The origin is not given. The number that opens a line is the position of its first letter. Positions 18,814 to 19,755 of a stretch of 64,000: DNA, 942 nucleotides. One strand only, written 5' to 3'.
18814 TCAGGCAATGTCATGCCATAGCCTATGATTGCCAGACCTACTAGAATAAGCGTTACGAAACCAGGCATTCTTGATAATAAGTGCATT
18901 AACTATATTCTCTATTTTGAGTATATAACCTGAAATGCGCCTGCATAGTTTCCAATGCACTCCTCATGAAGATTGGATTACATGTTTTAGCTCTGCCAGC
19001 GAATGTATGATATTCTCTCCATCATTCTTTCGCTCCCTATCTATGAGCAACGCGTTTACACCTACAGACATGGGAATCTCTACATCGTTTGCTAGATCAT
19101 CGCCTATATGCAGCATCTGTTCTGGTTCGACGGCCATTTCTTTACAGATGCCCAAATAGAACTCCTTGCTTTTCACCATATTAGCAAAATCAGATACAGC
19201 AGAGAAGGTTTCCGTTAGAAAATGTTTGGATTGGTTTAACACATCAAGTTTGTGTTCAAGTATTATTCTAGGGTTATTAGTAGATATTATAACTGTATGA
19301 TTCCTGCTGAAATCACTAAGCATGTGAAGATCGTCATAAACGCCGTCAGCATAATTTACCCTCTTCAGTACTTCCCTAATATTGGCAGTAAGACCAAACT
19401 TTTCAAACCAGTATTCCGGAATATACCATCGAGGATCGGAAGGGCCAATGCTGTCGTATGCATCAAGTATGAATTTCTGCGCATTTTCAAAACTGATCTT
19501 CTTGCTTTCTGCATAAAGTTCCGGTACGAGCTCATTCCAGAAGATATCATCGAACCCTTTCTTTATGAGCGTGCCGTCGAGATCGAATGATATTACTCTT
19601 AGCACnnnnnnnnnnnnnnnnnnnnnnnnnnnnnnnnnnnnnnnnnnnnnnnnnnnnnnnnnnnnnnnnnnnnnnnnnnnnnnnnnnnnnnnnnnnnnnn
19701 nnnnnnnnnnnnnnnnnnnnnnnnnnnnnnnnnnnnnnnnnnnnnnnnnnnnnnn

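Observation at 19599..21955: Coupled wHTH/11-mer-repeat protein and P-loop NTPase with Mrr-like tail: candidate uncharacterised defence or DNA-sensing module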

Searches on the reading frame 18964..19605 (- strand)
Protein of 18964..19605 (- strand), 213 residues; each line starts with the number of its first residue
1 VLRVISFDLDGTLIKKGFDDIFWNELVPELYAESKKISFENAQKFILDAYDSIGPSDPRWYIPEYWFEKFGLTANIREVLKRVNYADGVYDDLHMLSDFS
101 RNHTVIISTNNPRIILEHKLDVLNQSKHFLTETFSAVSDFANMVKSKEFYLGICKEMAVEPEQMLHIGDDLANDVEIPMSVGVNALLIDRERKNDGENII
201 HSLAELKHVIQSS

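Call 3: search_protein_families(library=pfam, proteins=[window:18964-19605:-], max_evalue=1)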
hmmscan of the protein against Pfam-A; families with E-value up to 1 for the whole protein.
window:18964-19605:- (213 aa): 5 families
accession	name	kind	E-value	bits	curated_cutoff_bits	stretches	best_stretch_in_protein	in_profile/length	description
PF00702.32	Hydrolase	-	2.9e-12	47.8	26.4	1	3-176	2-185/191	haloacid dehalogenase-like hydrolase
PF13419.12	HAD_2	-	7.1e-06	26.7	23.8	1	7-186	3-176/178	Haloacid dehalogenase-like hydrolase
PF12710.13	HAD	-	7.8e-05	23.6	27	1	7-132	3-130/189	haloacid dehalogenase-like hydrolase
PF13242.12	Hydrolase_like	-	0.00023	21.5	22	1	147-194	7-54/75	HAD-hyrolase-like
PF08282.18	Hydrolase_3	-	0.33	11.1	20.9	0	11-177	63-218/255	haloacid dehalogenase-like hydrolase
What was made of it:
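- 18964..19605 (-): HAD-IA phosphatase gene. It overlaps the ATPase stop by 7 nt (GTGCTAA). Pfam Hydrolase E = 2.9e-12 (call 3).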

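Call 5: search_protein_families(library=ncbifam, proteins=[window:18964-19605:-], max_evalue=1)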
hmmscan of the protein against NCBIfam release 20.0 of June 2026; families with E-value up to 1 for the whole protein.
window:18964-19605:- (213 aa): 23 families
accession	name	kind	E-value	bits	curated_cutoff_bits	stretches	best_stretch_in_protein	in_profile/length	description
NF011564.0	PRK14988.1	equivalog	1.4e-14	54.3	189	1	6-169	14-174/225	GMP/IMP nucleotidase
TIGR02253.1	CTE7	subfamily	6.3e-11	42.5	169.75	1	1-197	1-203/221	TIGR02253 family HAD-type hydrolase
TIGR01549.1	HAD-SF-IA-v1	subfamily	5.8e-10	39.8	23.3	2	73-179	47-146/149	HAD-IA family hydrolase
TIGR02252.1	DREG-2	subfamily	3.5e-07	30.2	155.2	1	106-187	126-203/203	HAD hydrolase, REG-2-like, family IA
TIGR01662.1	HAD-SF-IIIA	subfamily_domain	3e-06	27.4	44.6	2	102-187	41-137/141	HAD-IIIA family hydrolase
NF009695.0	PRK13222.1-2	equivalog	0.0002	20.9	225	1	101-186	109-191/226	phosphoglycolate phosphatase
TIGR01449.2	PGP_bact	equivalog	0.00024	20.7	180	1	103-188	102-184/213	phosphoglycolate phosphatase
NF008018.0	PRK10748.1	equivalog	0.00024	20.4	225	1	147-194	166-213/238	5-amino-6-(5-phospho-D-ribitylamino)uracil phosphatase YigB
TIGR01681.1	HAD-SF-IIIC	subfamily_domain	0.00026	21.8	35.75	1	82-173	31-124/132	HAD-IIIC family phosphatase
NF009694.0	PRK13222.1-1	equivalog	0.00033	20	415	1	104-188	129-210/252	phosphoglycolate phosphatase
TIGR01458.1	HAD-SF-IIA-hyp3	hypoth_equivalog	0.00051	19.5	175.95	1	105-188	139-223/257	TIGR01458 family HAD-type hydrolase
TIGR02254.1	YjjG_YfnB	equivalog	0.0017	17.9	159.9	1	93-209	103-219/223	YjjG family noncanonical pyrimidine nucleotidase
NF011998.0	PRK15454.1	equivalog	0.003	16.3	556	1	139-192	266-317/395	ethanolamine utilization ethanol dehydrogenase EutG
NF009696.0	PRK13222.1-3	equivalog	0.0059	16.3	359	1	146-182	145-180/223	N-acetylmuramic acid 6-phosphate phosphatase MupP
TIGR01488.1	HAD-SF-IB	subfamily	0.014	15.4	45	1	5-29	2-26/177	HAD-IB family phosphatase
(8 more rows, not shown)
